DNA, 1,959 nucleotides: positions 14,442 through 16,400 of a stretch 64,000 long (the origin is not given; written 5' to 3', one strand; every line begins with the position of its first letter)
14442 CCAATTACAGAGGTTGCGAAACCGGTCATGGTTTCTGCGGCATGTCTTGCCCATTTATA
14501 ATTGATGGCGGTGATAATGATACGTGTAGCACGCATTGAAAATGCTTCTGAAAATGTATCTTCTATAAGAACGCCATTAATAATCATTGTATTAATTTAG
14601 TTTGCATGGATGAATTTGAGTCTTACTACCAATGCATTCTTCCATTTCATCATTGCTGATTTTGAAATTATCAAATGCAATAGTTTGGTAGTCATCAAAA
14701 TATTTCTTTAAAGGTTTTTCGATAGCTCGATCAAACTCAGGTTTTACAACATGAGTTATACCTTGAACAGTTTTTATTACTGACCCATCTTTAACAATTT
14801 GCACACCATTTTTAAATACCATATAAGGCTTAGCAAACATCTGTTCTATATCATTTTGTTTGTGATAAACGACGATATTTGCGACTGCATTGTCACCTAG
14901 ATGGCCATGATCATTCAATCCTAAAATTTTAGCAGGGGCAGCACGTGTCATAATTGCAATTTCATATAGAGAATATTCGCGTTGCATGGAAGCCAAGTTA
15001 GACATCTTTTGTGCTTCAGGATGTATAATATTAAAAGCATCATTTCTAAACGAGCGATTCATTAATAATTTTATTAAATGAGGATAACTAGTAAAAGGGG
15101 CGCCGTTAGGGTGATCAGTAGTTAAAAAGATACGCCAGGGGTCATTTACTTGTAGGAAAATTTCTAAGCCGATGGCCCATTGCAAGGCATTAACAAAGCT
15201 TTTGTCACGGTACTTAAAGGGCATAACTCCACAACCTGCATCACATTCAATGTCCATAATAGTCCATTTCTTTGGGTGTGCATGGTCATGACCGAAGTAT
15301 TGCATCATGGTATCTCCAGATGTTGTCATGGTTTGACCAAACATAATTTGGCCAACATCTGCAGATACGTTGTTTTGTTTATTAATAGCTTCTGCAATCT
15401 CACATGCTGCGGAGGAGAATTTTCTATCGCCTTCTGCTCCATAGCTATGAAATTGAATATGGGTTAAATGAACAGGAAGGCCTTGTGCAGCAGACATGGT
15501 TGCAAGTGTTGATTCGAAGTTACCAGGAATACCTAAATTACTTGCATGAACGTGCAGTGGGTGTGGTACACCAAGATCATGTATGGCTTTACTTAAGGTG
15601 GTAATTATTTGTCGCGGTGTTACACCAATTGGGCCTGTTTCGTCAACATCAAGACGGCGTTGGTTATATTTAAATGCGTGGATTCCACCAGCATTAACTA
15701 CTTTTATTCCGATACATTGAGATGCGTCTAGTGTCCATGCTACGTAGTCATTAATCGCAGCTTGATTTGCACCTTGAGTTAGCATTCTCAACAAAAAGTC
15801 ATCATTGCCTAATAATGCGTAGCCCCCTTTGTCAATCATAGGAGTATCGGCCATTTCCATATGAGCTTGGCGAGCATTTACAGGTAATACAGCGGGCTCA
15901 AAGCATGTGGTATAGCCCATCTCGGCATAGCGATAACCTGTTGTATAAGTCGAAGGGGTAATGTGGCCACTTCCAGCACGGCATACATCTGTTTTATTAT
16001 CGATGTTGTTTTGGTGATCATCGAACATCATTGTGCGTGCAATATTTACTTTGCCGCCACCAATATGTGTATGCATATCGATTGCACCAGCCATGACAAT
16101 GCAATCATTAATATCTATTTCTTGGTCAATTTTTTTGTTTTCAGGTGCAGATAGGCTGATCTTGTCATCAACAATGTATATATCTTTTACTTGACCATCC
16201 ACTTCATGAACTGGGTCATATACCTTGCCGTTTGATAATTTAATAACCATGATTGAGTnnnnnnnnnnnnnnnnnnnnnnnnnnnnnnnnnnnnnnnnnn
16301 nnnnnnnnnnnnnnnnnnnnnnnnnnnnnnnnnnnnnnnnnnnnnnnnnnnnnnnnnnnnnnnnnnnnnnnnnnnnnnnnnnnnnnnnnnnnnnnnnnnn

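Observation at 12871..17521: Complete methanofuran/H4MPT-dependent formyltransferase/hydrolase complex (fhcB-A-D-C) in a low-GC gammaproteobacterium, with cofactor genes 10 kb away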

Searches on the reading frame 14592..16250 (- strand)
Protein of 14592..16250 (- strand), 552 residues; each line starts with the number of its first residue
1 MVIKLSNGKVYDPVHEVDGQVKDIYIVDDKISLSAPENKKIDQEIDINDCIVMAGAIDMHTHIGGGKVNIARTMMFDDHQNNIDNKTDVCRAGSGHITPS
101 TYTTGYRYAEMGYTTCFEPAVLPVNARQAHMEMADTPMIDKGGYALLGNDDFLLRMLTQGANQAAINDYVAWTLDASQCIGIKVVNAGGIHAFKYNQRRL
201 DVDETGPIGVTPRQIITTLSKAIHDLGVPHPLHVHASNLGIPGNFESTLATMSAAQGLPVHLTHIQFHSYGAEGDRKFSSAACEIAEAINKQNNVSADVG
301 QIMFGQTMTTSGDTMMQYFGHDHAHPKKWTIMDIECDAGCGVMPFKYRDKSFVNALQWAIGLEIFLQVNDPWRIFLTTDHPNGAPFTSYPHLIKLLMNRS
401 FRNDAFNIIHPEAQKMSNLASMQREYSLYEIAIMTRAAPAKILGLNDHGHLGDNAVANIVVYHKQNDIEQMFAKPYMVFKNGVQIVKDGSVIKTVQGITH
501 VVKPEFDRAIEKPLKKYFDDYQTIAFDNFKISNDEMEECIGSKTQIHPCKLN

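Call 3: search_protein_families(library=pfam, proteins=[window:14592-16250:-])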
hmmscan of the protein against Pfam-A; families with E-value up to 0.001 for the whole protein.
window:14592-16250:- (552 aa): 2 families
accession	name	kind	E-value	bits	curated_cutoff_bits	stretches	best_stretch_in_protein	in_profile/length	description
PF07969.17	Amidohydro_3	-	2.7e-45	156.2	29.7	1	43-471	1-451/472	Amidohydrolase family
PF01979.26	Amidohydro_1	-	0.00037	20.3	25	0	51-67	1-17/345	Amidohydrolase family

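Call 4: search_protein_families(library=ncbifam, proteins=[window:14592-16250:-])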
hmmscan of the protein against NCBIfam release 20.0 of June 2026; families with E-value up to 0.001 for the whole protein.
window:14592-16250:- (552 aa): 19 families
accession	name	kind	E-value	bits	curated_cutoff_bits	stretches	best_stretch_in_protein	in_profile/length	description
TIGR03121.1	one_C_dehyd_A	equivalog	6.5e-219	727.8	392.75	1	3-538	2-554/556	formylmethanofuran dehydrogenase subunit A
NF042911.1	FMH_DH_FwdA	exception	2.1e-143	478.8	950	1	5-537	4-559/569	tungsten-dependent formylmethanofuran dehydrogenase subunit FwdA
NF006689.0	PRK09237.1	equivalog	4.7e-11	41.9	371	1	5-63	7-66/383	amidohydrolase/deacetylase family metallohydrolase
NF005791.0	PRK07627.1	equivalog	7.6e-07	28.4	442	1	1-63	1-64/425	dihydroorotase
TIGR01975.1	isoAsp_dipep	equivalog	4.5e-06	26.1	331.25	0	5-66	4-68/389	beta-aspartyl-peptidase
NF005759.0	PRK07583.1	equivalog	5.8e-06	25.2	403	0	20-68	39-89/438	cytosine deaminase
NF006839.0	PRK09357.1-4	equivalog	9e-06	24.5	576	1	5-63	4-62/422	dihydroorotase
NF006560.0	PRK09061.1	subfamily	1.1e-05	23.9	340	1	5-62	30-86/517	amidohydrolase family protein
TIGR02318.1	phosphono_phnM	equivalog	2.3e-05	23.5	390.55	0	418-470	312-364/376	phosphonate metabolism protein PhnM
TIGR03178.1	allantoinase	equivalog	2.8e-05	23.1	357.85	0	18-63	14-60/441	allantoinase AllB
NF001541.2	PRK00369.1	equivalog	3.5e-05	22.5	310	0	426-476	309-359/400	dihydroorotase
NF009060.0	PRK12394.1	equivalog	3.8e-05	22.6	442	1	5-67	7-71/381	metallo-dependent hydrolase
TIGR02033.1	D-hydantoinase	equivalog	5.1e-05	22.4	393.25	1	14-78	9-72/454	dihydropyrimidinase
NF004839.0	PRK06189.1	equivalog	5.7e-05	21.9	631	0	415-475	342-406/451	allantoinase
NF002668.0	PRK02382.1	equivalog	9.5e-05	21.3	452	0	17-63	9-57/436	dihydroorotase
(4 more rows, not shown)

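Call 18: search_solved_structures(query=window:14592-16250:-, max_evalue=1e-10, show_alignments=2)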
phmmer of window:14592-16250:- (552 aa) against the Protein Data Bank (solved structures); distinct sequences matched with E-value up to 1e-10: 6.
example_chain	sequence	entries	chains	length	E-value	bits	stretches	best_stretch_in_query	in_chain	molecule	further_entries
6s6y_A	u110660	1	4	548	8.3e-127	427.3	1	2-541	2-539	Formylmethanofuran dehydrogenase subunit A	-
9sfi_P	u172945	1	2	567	6.7e-117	394.6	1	5-517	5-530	Formylmethanofuran dehydrogenase subunit A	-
8rja_A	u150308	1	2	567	4.3e-115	388.7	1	5-536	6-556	Formylmethanofuran dehydrogenase subunit A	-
5t5i_A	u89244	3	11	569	3.3e-112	379.1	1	5-537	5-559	Tungsten formylmethanofuran dehydrogenase subunit fwdA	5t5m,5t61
9sw6_I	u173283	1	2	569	4.6e-112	378.7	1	5-535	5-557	Tungsten formylmethanofuran dehydrogenase, subunit A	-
7bkb_G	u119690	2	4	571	6.2e-99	335.3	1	5-534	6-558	Formylmethanofuran dehydrogenase, subunit A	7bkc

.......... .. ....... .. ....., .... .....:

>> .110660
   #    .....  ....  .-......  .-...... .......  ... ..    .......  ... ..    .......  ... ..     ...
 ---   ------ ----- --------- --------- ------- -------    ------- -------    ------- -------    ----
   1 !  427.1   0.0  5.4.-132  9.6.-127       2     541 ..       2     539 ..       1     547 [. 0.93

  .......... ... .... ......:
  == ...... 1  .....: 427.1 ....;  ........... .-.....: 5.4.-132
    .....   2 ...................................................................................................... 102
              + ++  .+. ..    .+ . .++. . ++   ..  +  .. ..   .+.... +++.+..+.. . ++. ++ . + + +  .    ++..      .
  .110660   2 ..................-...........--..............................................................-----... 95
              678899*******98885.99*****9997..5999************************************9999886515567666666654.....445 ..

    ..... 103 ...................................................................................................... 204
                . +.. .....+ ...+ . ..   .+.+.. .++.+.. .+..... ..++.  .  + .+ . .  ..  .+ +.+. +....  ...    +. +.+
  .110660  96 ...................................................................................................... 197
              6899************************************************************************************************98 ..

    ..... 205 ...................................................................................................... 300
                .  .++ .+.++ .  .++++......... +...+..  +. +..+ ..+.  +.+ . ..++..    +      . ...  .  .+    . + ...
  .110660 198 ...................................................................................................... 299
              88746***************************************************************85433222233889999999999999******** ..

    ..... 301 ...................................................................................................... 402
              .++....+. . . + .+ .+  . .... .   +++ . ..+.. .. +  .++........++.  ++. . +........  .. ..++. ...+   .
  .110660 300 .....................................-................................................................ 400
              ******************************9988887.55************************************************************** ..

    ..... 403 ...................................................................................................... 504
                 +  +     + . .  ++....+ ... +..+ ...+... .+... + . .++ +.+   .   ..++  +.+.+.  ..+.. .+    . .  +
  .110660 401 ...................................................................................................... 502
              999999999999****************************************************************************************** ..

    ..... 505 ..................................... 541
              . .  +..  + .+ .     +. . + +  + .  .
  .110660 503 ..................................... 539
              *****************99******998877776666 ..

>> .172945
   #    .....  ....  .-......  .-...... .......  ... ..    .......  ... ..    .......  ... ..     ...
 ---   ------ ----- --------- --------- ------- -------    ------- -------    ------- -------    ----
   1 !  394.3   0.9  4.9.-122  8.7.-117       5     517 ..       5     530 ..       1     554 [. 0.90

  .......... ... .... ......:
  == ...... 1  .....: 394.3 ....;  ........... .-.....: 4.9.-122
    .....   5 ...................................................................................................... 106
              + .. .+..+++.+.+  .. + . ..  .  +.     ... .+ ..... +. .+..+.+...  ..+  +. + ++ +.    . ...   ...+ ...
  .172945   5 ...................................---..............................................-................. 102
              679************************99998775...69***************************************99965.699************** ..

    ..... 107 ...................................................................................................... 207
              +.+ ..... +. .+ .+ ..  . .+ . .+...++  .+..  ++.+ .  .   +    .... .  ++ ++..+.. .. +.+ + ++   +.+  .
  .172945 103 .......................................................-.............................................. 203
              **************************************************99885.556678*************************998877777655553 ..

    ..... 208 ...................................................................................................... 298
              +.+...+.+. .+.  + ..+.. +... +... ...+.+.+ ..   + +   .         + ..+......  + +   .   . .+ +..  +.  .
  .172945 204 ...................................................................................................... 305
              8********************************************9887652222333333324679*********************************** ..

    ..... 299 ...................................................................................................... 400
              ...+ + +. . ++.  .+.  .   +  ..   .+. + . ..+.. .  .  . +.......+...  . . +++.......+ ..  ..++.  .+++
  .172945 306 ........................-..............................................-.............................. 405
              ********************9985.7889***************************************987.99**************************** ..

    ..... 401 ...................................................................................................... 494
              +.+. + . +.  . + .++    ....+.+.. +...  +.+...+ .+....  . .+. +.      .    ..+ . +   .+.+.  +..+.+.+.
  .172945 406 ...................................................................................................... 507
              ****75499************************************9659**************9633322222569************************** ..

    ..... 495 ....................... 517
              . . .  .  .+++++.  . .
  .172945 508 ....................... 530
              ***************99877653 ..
